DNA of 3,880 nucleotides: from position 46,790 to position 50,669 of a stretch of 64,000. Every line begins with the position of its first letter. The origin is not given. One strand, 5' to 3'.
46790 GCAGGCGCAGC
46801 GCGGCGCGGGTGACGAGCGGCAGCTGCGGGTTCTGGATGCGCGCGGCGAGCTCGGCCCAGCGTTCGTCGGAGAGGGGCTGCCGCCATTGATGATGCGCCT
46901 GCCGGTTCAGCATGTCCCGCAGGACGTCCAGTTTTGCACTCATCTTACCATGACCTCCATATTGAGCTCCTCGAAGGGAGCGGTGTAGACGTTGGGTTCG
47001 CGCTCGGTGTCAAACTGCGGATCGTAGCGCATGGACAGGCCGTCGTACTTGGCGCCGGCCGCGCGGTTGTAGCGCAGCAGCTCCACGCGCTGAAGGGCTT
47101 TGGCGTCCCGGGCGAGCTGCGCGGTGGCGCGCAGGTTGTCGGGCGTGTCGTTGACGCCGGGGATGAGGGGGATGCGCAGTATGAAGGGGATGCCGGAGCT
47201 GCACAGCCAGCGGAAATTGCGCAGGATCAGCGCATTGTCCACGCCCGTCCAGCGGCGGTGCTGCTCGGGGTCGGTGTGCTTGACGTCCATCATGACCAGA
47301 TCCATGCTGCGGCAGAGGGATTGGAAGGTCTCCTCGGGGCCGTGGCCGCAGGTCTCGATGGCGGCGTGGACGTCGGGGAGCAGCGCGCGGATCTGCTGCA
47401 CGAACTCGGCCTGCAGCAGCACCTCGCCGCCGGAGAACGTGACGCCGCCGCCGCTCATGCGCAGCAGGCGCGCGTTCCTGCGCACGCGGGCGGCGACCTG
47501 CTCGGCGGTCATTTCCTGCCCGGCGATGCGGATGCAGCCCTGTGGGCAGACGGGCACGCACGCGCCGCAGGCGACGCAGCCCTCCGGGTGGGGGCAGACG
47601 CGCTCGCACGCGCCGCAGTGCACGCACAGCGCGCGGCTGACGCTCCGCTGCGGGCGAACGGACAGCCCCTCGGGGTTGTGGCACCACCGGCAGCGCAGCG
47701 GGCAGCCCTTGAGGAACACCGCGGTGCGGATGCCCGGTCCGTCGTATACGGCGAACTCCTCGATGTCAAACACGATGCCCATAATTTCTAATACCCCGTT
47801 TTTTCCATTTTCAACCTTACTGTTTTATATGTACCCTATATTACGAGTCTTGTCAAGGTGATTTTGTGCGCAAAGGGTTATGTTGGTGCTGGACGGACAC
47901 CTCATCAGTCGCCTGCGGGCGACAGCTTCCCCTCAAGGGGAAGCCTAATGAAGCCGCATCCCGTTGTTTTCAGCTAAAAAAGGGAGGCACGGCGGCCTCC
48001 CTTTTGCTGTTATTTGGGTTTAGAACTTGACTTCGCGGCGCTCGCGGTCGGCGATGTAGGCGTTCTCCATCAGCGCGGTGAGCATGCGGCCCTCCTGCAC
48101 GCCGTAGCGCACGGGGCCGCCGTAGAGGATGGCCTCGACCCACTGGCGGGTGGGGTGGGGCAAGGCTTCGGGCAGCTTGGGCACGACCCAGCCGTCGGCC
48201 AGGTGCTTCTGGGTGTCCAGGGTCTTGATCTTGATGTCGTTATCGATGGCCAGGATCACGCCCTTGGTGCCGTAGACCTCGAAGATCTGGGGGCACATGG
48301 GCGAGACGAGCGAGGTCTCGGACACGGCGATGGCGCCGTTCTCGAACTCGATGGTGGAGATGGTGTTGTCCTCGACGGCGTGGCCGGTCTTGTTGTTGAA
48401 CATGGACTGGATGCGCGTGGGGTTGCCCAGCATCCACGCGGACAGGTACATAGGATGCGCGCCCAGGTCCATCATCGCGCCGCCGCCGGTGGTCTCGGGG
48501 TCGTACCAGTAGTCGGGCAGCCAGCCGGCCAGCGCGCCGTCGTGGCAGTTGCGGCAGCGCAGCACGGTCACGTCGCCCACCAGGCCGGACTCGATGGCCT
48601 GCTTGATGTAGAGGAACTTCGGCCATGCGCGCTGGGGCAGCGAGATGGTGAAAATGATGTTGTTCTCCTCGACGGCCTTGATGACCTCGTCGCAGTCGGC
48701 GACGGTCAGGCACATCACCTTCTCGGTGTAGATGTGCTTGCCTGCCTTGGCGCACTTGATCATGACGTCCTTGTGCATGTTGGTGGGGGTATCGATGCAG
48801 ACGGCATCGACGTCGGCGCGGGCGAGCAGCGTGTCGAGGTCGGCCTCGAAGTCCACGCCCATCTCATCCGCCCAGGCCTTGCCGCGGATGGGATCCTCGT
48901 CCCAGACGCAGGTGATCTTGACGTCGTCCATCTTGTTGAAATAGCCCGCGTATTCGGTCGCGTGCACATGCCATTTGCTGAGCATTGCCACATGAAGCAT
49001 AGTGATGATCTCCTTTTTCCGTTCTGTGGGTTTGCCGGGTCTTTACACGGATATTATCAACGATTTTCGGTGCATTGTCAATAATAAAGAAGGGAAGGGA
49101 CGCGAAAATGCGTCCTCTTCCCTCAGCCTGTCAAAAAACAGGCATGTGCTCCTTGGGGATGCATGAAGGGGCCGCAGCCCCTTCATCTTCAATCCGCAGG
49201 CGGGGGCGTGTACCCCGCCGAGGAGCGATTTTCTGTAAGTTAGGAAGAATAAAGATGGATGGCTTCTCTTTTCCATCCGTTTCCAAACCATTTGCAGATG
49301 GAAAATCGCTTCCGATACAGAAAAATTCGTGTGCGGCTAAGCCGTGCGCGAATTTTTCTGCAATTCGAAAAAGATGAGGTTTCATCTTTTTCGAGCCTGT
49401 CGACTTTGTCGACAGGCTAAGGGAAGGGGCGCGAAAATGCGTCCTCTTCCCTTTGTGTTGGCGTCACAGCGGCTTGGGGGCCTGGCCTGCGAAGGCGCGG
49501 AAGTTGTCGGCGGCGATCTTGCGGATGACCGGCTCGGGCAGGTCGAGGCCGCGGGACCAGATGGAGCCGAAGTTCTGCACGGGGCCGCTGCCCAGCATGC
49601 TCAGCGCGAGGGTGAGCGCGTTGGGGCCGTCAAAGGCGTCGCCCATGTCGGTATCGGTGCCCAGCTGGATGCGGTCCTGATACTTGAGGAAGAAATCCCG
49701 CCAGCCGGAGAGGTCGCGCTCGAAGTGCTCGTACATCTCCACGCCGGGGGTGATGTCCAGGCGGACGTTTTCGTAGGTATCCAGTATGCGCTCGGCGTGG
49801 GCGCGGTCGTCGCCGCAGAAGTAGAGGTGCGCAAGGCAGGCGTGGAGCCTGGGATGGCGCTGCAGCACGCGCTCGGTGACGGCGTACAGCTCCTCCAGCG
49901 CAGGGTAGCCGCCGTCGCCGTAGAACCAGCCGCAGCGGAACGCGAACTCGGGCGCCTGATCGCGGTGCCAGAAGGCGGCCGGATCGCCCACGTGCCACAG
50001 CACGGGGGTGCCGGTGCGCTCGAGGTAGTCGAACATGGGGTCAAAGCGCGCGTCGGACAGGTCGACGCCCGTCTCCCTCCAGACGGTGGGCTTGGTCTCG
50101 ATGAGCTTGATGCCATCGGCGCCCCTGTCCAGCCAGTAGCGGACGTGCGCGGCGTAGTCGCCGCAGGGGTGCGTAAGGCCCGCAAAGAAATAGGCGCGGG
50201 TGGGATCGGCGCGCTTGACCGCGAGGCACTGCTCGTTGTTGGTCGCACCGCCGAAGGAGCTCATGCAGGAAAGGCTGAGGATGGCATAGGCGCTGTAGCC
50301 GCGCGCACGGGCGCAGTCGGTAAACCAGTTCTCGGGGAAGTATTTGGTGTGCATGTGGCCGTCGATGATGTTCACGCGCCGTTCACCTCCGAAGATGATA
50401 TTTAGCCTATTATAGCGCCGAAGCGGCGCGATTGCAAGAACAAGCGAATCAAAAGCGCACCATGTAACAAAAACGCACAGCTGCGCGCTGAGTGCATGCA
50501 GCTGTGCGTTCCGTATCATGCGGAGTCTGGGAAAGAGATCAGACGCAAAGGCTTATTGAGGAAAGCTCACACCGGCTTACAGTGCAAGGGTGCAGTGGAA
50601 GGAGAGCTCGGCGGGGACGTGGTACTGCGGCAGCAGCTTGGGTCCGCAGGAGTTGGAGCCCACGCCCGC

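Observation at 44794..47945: Orphan short glycyl-radical enzyme plus activase cassette of unknown chemistry, bracketed by two direct copies of an intergenic repeat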

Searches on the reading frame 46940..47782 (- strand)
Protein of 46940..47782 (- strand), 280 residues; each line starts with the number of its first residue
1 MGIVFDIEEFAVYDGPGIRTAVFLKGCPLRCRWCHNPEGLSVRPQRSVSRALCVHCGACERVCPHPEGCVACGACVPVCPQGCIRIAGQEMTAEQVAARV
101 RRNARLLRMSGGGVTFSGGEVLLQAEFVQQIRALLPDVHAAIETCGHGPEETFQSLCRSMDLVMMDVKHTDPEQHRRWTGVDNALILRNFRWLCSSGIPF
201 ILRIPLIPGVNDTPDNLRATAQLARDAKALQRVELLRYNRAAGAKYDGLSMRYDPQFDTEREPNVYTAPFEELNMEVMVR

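Call 3: search_protein_families(library=pfam, proteins=[window:46940-47782:-], max_evalue=0.01)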
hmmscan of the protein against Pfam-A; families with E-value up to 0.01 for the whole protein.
window:46940-47782:- (280 aa): 10 families
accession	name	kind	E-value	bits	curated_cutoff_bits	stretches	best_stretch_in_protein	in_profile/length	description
PF04055.27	Radical_SAM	-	4.5e-20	72.9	29.5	1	23-213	3-157/166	Radical SAM superfamily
PF13353.11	Fer4_12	-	1.7e-10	41.8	22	1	14-161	2-110/137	4Fe-4S single cluster domain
PF00037.32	Fer4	-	1.8e-08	34.3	21.1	2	66-85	5-24/24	4Fe-4S binding domain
PF12838.12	Fer4_7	-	4.7e-06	27.4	27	1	69-90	2-23/52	4Fe-4S dicluster domain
PF12800.12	Fer4_4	-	7.6e-06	26.3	24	0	66-82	1-17/17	4Fe-4S binding domain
PF12837.12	Fer4_6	-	2.9e-05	24.2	25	1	48-65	4-21/24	4Fe-4S binding domain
PF13187.11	Fer4_9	-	0.00031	21.1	27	0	68-84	36-52/52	4Fe-4S dicluster domain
PF13484.11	Fer4_16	-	0.00055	21.1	30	1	69-95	2-28/66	4Fe-4S double cluster binding domain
PF13534.11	Fer4_17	-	0.005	17.8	22.2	0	69-83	2-16/61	4Fe-4S dicluster domain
PF12797.12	Fer4_2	-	0.0089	16.4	24.5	0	51-64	8-21/22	4Fe-4S binding domain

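Call 4: search_protein_families(library=ncbifam, proteins=[window:46940-47782:-], max_evalue=0.01)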
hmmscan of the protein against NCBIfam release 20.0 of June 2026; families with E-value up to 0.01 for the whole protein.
window:46940-47782:- (280 aa): 27 families (the best 25 are shown)
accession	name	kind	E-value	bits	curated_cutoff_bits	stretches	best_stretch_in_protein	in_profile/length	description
TIGR02494.1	PFLE_PFLC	subfamily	5.1e-82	275.4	174.35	1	4-261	1-276/293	glycyl-radical enzyme activating protein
NF043069.1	T4HPD_activ_SAM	equivalog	2.2e-70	237.4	425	1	2-256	2-271/299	trans-4-hydroxy-L-proline dehydratase activase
NF048010.1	SfplDhtActHpsHDes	equivalog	5.9e-69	232.1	430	1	2-256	6-281/298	(2S)-3-sulfopropanediol dehydratase activating enzyme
TIGR04395.1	cutC_activ_rSAM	equivalog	2.4e-68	230.7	360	1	4-256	7-280/309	choline TMA-lyase-activating enzyme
NF048008.1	SfplDhtActHpfHKleb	equivalog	1.1e-61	208.8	500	1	3-254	1-274/308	(2S)-3-sulfopropanediol dehydratase activating enzyme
NF033719.1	ind_deCO2_activ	equivalog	3e-60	204.1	425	2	74-254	94-274/302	indoleacetate decarboxylase activase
NF033717.2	HPDL_rSAM_activ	equivalog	3.3e-60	204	420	1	2-259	4-282/311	4-hydroxyphenylacetate decarboxylase activase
NF007483.0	PRK10076.1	equivalog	7.7e-52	176.3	326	1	4-253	24-261/292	[formate-C-acetyltransferase]-activating enzyme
TIGR02493.1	PFLA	equivalog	7.5e-50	169.5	231.75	2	83-254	38-213/235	pyruvate formate-lyase-activating protein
TIGR04003.1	rSAM_BssD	equivalog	5.9e-48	163.6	496.45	2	68-257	85-278/314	[benzylsuccinate synthase]-activating enzyme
TIGR04041.1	activase_YjjW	hypoth_equivalog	7.6e-42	143.6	250.2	1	3-241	3-241/276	YjjW family glycine radical enzyme activase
NF008356.0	PRK11145.1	equivalog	9.9e-34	116.7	375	2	87-254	47-218/246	pyruvate formate lyase 1-activating protein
TIGR02495.1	NrdG2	equivalog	4.9e-19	68.4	131.15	2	87-225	43-182/193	anaerobic ribonucleoside-triphosphate reductase activating protein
TIGR02491.1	NrdG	equivalog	2.5e-10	40.5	126.1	1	6-48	4-46/154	anaerobic ribonucleoside-triphosphate reductase activating protein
NF042909.1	FMH_DH_FwdF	exception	1.1e-05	24.8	375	1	67-99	294-326/336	tungsten-dependent formylmethanofuran dehydrogenase subunit FwdF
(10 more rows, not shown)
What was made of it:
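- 46940..47782 (-): GRE-activating radical-SAM enzyme, 280 aa. It has a CX3CX2C SAM cluster (C27, C31, C34) and two ferredoxin-like CX2CX2CX3C clusters. TIGR02494 275.4 bits (cutoff 174.35); PF04055, Fer4 (calls 3, 4).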

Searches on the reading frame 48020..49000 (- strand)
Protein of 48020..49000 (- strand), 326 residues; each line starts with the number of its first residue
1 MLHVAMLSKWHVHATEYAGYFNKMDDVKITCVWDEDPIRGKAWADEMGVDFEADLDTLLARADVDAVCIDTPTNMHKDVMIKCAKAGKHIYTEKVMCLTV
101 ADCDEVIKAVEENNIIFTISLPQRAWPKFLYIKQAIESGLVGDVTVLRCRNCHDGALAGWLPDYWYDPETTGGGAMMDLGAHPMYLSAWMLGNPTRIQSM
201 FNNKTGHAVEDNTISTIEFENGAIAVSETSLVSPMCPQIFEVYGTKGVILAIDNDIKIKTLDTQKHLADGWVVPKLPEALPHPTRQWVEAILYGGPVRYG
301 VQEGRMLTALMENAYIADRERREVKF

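Call 3: search_protein_families(library=pfam, proteins=[window:48020-49000:-], max_evalue=0.01)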
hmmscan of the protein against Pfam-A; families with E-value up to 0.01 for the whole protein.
window:48020-49000:- (326 aa): 3 families
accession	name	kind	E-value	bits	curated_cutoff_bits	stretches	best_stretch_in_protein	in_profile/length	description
PF22725.1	GFO_IDH_MocA_C3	-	7.2e-26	91.1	27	1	129-249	1-123/124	GFO/IDH/MocA C-terminal domain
PF01408.29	GFO_IDH_MocA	-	3.9e-20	73.2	24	1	15-118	13-117/120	Oxidoreductase family, NAD-binding Rossmann fold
PF02894.22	GFO_IDH_MocA_C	-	1.8e-17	64.3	22.9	1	133-325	1-217/218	Oxidoreductase family, C-terminal alpha/beta domain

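Call 4: search_protein_families(library=ncbifam, proteins=[window:48020-49000:-], max_evalue=0.01)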
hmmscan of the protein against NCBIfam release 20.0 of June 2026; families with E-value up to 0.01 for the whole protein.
window:48020-49000:- (326 aa): 9 families
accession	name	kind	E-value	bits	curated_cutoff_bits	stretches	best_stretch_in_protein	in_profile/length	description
TIGR04380.1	myo_inos_iolG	equivalog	2.9e-32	111.9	355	1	21-325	21-330/330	inositol 2-dehydrogenase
NF040723.1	UDP-GlcNAcDh_Arch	equivalog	7.4e-23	81.5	450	1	18-254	16-242/302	UDP-N-acetylglucosamine 3-dehydrogenase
NF052479.1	LevoglcsnDh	equivalog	2.5e-20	72.5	650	1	52-202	62-213/386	levoglucosan dehydrogenase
NF041392.1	XylDh_Gfo6_Halo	equivalog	1.5e-16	60.1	350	1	60-249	79-273/350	D-xylose 1-dehydrogenase Gfo6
NF008607.0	PRK11579.1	subfamily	1.7e-14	53.6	330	1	27-261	30-259/346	oxidoreductase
NF007574.0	PRK10206.1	equivalog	8.4e-14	51.4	352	1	41-253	43-249/345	oxidoreductase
NF058563.1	BT_2159_fam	equivalog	5.4e-10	38.8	650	1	53-190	52-182/350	disaccharide 3-dehydrogenase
NF052679.1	InsChiInosDhIolG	equivalog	5.8e-10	38.7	540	1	24-228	25-226/343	bifunctional inositol 2-dehydrogenase/D-chiro-inositol 1-dehydrogenase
NF058561.1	BT_2158_fam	equivalog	8.5e-05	21.3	750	1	61-147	94-180/487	glycoside 3-dehydrogenase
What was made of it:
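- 48020..49000 (-): Gfo/Idh/MocA NAD(P) sugar oxidoreductase directly upstream. This is context and possibly the same pathway. PF01408, PF22725 and PF02894; best NCBIfam hit is inositol 2-dehydrogenase at 111.9 bits, below the 355 cutoff (calls 3, 4).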

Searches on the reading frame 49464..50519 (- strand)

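Call 3: search_protein_families(library=pfam, proteins=[window:49464-50519:-], max_evalue=0.01)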
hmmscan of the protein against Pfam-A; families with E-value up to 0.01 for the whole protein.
window:49464-50519:- (351 aa): 1 family
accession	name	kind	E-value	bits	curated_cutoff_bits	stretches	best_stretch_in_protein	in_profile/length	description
PF04909.20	Amidohydro_2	-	8.9e-09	35.9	26.4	1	77-289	49-246/289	Amidohydrolase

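Call 4: search_protein_families(library=ncbifam, proteins=[window:49464-50519:-], max_evalue=0.01)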
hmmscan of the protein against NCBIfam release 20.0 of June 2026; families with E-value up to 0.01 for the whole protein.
window:49464-50519:- (351 aa): 0 families
